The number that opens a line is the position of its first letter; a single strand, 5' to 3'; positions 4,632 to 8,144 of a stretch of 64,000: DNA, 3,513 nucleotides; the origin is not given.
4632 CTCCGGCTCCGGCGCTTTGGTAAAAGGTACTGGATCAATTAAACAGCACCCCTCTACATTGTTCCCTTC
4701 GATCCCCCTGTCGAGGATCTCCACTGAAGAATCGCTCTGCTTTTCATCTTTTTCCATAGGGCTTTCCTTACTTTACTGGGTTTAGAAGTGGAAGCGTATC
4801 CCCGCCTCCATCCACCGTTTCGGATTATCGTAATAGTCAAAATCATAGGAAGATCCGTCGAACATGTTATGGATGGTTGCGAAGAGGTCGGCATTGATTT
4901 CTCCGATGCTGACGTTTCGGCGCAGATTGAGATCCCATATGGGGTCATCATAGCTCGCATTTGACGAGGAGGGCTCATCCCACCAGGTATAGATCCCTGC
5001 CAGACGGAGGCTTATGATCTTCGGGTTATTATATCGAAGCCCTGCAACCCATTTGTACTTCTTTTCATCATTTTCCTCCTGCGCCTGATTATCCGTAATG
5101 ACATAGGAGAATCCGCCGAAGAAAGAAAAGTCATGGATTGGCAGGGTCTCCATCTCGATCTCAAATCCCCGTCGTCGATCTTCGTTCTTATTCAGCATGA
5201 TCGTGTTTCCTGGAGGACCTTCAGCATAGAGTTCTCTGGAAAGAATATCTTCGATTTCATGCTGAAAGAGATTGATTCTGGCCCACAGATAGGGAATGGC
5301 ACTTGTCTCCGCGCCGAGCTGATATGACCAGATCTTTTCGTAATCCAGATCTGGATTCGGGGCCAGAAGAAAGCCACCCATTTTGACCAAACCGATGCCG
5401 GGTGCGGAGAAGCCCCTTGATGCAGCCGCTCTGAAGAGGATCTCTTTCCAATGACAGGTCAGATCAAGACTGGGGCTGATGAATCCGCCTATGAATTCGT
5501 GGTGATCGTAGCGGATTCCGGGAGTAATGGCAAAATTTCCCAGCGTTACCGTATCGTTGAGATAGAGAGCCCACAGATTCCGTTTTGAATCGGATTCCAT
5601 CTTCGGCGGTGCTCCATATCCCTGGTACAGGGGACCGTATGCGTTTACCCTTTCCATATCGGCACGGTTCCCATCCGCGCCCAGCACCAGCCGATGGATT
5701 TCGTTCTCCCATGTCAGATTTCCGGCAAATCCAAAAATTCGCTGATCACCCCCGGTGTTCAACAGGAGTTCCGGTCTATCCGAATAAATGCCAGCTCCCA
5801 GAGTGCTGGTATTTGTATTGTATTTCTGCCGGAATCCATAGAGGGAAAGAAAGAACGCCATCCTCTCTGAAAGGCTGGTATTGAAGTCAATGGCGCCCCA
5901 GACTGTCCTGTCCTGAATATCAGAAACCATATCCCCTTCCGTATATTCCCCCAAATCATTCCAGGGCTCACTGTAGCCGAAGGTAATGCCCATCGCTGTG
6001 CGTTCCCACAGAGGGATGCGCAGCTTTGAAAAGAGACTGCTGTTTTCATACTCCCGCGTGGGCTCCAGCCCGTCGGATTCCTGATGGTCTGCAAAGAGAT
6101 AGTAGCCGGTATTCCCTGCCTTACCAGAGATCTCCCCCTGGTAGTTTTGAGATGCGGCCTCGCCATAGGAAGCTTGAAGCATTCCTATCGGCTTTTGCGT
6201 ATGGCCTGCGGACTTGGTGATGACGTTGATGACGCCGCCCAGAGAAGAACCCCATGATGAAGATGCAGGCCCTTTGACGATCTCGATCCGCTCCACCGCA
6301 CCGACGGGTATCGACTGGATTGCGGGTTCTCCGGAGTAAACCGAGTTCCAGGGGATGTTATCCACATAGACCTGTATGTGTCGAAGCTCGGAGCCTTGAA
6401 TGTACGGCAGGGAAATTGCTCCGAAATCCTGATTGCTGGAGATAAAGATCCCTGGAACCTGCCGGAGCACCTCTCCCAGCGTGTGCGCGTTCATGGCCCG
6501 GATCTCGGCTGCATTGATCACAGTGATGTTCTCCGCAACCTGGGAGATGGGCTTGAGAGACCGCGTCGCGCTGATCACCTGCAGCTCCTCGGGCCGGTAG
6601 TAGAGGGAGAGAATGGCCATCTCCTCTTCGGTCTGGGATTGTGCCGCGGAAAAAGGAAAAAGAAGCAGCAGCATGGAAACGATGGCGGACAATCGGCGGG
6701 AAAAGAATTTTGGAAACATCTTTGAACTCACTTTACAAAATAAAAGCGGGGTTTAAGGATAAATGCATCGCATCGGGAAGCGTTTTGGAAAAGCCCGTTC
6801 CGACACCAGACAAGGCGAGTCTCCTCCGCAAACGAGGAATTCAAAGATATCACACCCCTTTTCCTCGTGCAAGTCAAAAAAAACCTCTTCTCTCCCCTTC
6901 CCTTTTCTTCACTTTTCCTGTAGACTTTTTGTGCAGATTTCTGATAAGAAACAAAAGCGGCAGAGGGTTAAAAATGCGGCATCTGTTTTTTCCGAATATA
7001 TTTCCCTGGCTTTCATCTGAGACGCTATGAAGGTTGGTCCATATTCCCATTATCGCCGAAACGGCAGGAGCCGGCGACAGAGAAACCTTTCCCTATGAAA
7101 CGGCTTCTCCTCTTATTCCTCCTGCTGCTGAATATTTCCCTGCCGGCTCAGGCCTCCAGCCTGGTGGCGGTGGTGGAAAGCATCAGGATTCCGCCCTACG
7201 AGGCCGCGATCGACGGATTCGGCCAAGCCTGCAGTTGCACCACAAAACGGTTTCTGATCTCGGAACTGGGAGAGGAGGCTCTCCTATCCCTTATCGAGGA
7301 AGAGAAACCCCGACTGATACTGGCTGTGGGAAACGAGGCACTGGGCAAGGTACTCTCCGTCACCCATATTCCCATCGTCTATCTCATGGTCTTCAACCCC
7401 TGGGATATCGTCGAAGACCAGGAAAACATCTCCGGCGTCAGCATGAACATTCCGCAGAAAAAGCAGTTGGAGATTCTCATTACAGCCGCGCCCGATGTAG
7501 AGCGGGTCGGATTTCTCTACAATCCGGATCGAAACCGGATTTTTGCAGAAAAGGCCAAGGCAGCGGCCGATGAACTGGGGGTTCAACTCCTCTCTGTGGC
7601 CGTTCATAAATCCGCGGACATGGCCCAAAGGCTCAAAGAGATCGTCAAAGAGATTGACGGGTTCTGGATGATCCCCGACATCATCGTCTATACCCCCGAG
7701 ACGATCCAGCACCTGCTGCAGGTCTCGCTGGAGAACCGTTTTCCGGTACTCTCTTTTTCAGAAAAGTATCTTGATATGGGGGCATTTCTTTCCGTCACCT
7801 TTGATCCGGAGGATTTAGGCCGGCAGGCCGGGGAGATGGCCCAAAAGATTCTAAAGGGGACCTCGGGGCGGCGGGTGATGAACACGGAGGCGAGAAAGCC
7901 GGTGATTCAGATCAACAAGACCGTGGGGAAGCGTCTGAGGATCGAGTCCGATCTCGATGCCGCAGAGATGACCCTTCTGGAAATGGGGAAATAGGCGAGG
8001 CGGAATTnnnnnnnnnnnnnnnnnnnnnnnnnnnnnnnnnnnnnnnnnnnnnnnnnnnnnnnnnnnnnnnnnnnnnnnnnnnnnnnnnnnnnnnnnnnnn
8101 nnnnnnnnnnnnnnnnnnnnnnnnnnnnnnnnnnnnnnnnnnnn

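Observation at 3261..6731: Compact operon of TonB-dependent receptor, unannotated Cys-Cys peptide and radical SAM/SPASM enzyme: candidate novel RiPP with a dedicated importer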

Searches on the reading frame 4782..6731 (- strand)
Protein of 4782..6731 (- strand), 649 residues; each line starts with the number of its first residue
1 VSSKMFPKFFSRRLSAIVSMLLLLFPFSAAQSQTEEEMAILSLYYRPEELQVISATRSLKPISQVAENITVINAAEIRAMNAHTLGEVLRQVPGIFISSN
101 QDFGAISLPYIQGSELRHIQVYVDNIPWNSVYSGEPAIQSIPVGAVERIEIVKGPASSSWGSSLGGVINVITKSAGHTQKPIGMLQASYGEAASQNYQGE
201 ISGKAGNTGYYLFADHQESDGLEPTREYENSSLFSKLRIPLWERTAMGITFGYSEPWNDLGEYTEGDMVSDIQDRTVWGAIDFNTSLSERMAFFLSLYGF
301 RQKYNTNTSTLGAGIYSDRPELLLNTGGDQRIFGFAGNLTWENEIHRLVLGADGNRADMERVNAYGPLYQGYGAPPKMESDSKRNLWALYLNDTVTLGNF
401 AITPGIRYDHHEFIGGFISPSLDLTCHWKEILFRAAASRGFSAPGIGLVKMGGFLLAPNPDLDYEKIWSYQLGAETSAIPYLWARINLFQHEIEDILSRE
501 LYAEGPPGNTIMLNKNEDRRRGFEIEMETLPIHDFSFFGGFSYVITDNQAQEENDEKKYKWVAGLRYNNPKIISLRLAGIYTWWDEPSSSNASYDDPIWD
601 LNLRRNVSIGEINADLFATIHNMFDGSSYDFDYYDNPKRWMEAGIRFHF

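Call 3: search_protein_families(library=ncbifam, proteins=[window:4782-6731:-], max_evalue=0.01)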
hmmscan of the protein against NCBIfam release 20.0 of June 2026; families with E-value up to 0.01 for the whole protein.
window:4782-6731:- (649 aa): 28 families (the best 25 are shown)
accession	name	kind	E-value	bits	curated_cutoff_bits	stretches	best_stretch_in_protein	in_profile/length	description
TIGR01779.1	TonB-B12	equivalog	2.1e-34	119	599.7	1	47-226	27-206/614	TonB-dependent vitamin B12 receptor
NF007926.1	PRK10641.1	equivalog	4.1e-30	104.9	836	1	48-224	27-202/617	TonB-dependent vitamin B12 receptor BtuB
TIGR01785.1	TonB-hemin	subfamily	1e-27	96.9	316.85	2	52-176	5-132/677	TonB-dependent heme/hemoglobin receptor family protein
TIGR01783.1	TonB-siderophor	subfamily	2.3e-27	95.9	223.5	1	65-232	2-167/649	TonB-dependent siderophore receptor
NF053590.1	TonB_dep_TOL0244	equivalog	1.6e-26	93.1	645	2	49-223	12-188/604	TOL_0244 family TonB-dependent receptor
TIGR01786.1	TonB-hemlactrns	subfamily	8.8e-22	77.2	323.75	2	61-175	17-136/719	TonB-dependent hemoglobin/transferrin/lactoferrin family receptor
NF010010.0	PRK13483.1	equivalog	1.3e-21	76.2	927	2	24-175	15-165/660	ligand-gated channel protein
NF049944.1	TonB_dep_PUIUD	equivalog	9.6e-21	73.8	850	1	14-253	8-251/686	TonB-dependent receptor, PUIUD motif-type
NF010048.1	PRK13524.1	subfamily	1.3e-17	63.5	493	2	141-179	143-182/744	FepA family TonB-dependent siderophore receptor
NF010012.0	PRK13486.1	equivalog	2.9e-16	59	924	2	48-175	25-160/696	TonB-dependent receptor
NF010051.0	PRK13528.1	subfamily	3.2e-16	58.8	583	2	68-178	52-177/727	FepA family TonB-dependent siderophore receptor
NF007478.2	PRK10064.1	equivalog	4.9e-16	58.1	745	1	48-178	30-163/663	catecholate siderophore receptor CirA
NF049946.1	TonB_dep_CU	exception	1.6e-15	56.5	700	1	140-229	137-228/683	TonB-dependent receptor, CU motif-type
NF010038.0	PRK13513.1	equivalog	5.3e-15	55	942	1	45-178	32-170/659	ligand-gated channel protein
NF049947.1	TonB_dep_PCPU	exception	7.5e-15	54.2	800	1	140-255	131-249/685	TonB-dependent receptor, PCPU motif-type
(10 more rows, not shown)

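Call 4: search_protein_families(library=pfam, proteins=[window:4782-6731:-], max_evalue=0.01)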
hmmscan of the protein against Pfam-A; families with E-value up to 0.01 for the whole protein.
window:4782-6731:- (649 aa): 2 families
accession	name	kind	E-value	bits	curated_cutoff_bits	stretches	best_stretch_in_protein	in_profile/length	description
PF07715.20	Plug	-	4.7e-21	75.7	23.9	1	63-167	3-107/107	TonB-dependent Receptor Plug Domain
PF14905.12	OMP_b-brl_3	-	1.1e-06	28.4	27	1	459-632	210-382/408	Outer membrane protein beta-barrel family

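Call 34: search_solved_structures(query=window:4782-6731:-, max_evalue=0.001)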
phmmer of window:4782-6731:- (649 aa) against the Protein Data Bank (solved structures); distinct sequences matched with E-value up to 0.001: 37.
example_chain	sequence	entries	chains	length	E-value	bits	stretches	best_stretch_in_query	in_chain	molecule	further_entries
3rgn_A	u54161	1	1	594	2.2e-20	76.1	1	51-223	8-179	Vitamin B12 transporter BtuB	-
1nqf_A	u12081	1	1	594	2.8e-20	75.7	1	51-223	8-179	Vitamin B12 receptor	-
3rgm_A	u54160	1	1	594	3.8e-20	75.3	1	51-223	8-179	Vitamin B12 transporter BtuB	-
1nqe_A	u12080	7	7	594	5.1e-20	74.9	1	51-223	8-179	Vitamin B12 receptor | Vitamin B12 transporter btuB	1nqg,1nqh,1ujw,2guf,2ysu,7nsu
2gsk_A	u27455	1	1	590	7.2e-20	74.4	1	51-223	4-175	Vitamin B12 transporter btuB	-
3m8b_A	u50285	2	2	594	1.1e-19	73.8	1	51-223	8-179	Vitamin B12 transporter btuB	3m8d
5out_A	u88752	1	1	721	9.6e-16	60.7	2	63-178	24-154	Ferric enterobactin receptor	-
6q5e_A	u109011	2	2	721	9.6e-16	60.7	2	63-178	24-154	Ferric enterobactin receptor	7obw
5m9b_A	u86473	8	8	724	9.7e-16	60.7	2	63-178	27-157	Ferric enterobactin receptor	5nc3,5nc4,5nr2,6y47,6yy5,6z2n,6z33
6i2j_A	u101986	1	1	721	1.1e-15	60.6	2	63-178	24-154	Ferric enterobactin receptor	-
6r1f_A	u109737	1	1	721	1.1e-15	60.6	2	63-178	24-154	Ferric enterobactin receptor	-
5mzs_A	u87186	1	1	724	1.1e-15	60.5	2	63-178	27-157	Ferric enterobactin receptor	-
2hdf_A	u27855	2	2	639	3.4e-13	52.3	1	50-178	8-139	Colicin I receptor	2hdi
9nn6_A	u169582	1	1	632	8.3e-13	51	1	54-178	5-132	Colicin I receptor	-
5fp2_A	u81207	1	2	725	1e-11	47.4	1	65-174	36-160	FERRIC ENTEROBACTIN RECEPTOR PIRA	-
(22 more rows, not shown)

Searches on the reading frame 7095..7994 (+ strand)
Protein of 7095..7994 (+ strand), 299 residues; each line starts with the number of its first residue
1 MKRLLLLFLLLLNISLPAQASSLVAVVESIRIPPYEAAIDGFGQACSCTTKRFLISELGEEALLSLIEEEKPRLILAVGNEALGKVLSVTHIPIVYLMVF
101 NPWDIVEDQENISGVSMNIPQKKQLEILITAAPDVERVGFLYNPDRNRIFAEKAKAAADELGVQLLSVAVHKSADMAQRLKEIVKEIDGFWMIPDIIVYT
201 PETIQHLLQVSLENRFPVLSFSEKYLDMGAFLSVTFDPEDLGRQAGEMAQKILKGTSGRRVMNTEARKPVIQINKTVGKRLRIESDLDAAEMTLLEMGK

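Call 36: search_protein_families(library=pfam, proteins=[window:7095-7994:+], max_evalue=0.001)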
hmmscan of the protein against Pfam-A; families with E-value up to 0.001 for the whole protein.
window:7095-7994:+ (299 aa): 1 family
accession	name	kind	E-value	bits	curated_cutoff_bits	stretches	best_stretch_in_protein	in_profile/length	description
PF04392.18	ABC_sub_bind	-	7.1e-31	108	25.9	1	67-284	56-280/293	ABC transporter substrate binding protein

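Call 79: search_protein_families(library=ncbifam, proteins=[window:7095-7994:+], max_evalue=0.00001)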
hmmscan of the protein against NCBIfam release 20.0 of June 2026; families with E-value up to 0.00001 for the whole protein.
window:7095-7994:+ (299 aa): 1 family
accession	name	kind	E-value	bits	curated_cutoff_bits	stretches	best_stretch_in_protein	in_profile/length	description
NF041285.1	ABC_SBP_TrpX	equivalog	1.8e-20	73.3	390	1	92-285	113-313/322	tryptophan ABC transporter substrate-binding protein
